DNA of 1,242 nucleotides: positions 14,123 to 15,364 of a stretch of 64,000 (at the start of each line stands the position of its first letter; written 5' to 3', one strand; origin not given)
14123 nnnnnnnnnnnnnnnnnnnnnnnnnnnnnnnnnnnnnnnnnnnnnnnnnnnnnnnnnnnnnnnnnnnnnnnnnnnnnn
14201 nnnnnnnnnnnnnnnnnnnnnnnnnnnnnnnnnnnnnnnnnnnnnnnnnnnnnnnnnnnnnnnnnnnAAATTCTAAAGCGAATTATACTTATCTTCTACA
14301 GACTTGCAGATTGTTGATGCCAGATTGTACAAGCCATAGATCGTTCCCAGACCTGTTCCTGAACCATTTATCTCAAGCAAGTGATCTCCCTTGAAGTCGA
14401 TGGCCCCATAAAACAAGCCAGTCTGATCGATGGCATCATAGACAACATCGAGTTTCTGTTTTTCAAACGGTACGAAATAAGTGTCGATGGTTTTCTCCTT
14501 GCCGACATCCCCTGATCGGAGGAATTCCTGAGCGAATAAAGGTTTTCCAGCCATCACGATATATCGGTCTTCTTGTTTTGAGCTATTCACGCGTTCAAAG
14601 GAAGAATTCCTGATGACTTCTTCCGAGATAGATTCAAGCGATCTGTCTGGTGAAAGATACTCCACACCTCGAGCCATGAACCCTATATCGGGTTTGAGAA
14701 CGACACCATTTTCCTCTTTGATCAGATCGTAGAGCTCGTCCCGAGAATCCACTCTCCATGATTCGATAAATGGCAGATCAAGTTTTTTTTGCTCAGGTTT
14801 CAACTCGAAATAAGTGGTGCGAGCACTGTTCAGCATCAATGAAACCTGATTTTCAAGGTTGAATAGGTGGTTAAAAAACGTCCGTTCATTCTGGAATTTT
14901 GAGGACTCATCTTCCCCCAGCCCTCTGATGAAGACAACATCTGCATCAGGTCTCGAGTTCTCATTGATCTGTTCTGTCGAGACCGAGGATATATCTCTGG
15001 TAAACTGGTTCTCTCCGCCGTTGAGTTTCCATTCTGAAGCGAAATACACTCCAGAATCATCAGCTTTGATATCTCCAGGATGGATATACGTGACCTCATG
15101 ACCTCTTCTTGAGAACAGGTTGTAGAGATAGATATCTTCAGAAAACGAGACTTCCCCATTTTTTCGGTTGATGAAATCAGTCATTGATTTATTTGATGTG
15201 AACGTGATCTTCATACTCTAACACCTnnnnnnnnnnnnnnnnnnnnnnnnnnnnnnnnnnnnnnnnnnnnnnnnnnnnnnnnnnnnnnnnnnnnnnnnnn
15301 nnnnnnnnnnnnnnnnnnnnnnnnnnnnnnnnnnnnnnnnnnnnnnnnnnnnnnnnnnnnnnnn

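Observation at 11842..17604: Amino-acid racemase, three ATP-grasp ligases and an LD-carboxypeptidase: candidate D-amino-acid peptide pathway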

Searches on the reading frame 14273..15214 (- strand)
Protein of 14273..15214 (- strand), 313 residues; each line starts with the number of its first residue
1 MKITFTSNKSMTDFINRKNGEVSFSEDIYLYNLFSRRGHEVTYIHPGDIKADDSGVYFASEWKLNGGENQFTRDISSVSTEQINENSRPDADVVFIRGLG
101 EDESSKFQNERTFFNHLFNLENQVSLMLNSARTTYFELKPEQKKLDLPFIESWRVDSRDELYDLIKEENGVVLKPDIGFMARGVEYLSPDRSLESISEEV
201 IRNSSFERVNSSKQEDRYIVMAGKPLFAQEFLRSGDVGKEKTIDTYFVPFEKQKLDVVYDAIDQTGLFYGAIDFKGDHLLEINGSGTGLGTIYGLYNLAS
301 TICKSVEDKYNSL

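Call 3: search_protein_families(library=pfam, proteins=[window:14273-15214:-], max_evalue=0.1)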
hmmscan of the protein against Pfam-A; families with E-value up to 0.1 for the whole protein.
window:14273-15214:- (313 aa): 1 family
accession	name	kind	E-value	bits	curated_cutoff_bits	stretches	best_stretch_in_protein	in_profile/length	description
PF02955.21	GSH-S_ATP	-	0.0027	17.6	23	1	157-292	20-170/175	Prokaryotic glutathione synthetase, ATP-grasp domain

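Call 4: search_protein_families(library=ncbifam, proteins=[window:14273-15214:-], max_evalue=0.1)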
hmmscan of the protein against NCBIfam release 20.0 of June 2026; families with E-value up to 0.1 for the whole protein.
window:14273-15214:- (313 aa): 4 families
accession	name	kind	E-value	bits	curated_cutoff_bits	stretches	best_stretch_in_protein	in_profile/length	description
NF009110.0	PRK12458.1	subfamily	8.5e-06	25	408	1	27-297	19-316/349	glutathione synthetase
TIGR01380.1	glut_syn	equivalog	8e-05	21.8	299.05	1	36-297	29-297/312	glutathione synthase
NF040720.1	MptN_Meth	equivalog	0.00043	19.4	350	1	74-201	39-159/291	tetrahydromethanopterin:alpha-L-glutamate ligase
NF003573.0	PRK05246.1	equivalog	0.0015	17.4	272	1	156-307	142-310/316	glutathione synthase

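Call 11: search_solved_structures(query=window:14273-15214:-, max_evalue=1)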
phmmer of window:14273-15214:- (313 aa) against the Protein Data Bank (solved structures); distinct sequences matched with E-value up to 1: 5.
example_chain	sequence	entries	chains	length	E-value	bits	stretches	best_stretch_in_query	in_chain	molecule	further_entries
1fgv_H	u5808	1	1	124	0.25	14.3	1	15-67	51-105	H52 FV (HEAVY CHAIN)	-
3qib_C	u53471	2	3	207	0.3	14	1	40-98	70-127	T-cell receptor alpha chain C region | 2B4 alpha chain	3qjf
4p2o_C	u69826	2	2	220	0.34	13.8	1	40-98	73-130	2B4 T-cell receptor alpha chain | T cell receptor 2B4 alpha chain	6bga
5le2_A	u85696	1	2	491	0.37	13.7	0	141-180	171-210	DDD_D12_15_D12_15_D12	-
8sf5_A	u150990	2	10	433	0.67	12.8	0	98-154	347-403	O-acetylhomoserine/O-acetylserine sulfhydrylase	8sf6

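Call 41: find_related_loci(query=A4, collection=metagenome_contigs, flank=8000)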
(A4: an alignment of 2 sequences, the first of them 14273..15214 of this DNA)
Query A4 (313 aa) in metagenome_contigs; peptide patterns used: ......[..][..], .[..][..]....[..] (x = any residue, [..] = any of these).
569 stretches matched a pattern, but none encodes a relative of the query by tblastn (E <= 1e-3).

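Call 59: search_solved_structures(query=A3, max_evalue=0.1)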
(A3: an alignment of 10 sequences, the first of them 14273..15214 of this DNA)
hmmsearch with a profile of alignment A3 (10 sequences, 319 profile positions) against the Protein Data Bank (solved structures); distinct sequences matched with E-value up to 0.1: 9.
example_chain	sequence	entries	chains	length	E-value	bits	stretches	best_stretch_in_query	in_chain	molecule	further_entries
3ln6_A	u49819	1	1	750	7.1e-05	25.5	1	130-223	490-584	Glutathione biosynthesis bifunctional protein gshAB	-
7ta5_A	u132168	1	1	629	0.00035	23.2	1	160-226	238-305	Glutathione synthase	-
1gsa_A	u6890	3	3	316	0.00042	23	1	105-288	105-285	GLUTATHIONE SYNTHETASE | GLUTATHIONE BIOSYNTHETIC LIGASE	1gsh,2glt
1glv_A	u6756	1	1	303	0.0018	20.9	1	105-223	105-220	GLUTATHIONE SYNTHASE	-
7lgm_A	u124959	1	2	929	0.0023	20.5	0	160-235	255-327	Cyanophycin synthase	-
7lgn_A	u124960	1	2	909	0.0046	19.6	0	160-226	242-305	Cyanophycin synthase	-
3vot_A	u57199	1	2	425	0.0076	18.8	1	141-202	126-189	L-amino acid ligase, BL00235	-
7drm_A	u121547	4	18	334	0.016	17.7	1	112-313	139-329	ATP-grasp domain-containing protein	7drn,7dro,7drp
7wac_A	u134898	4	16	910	0.037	16.6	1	149-257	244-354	Cyanophycin synthase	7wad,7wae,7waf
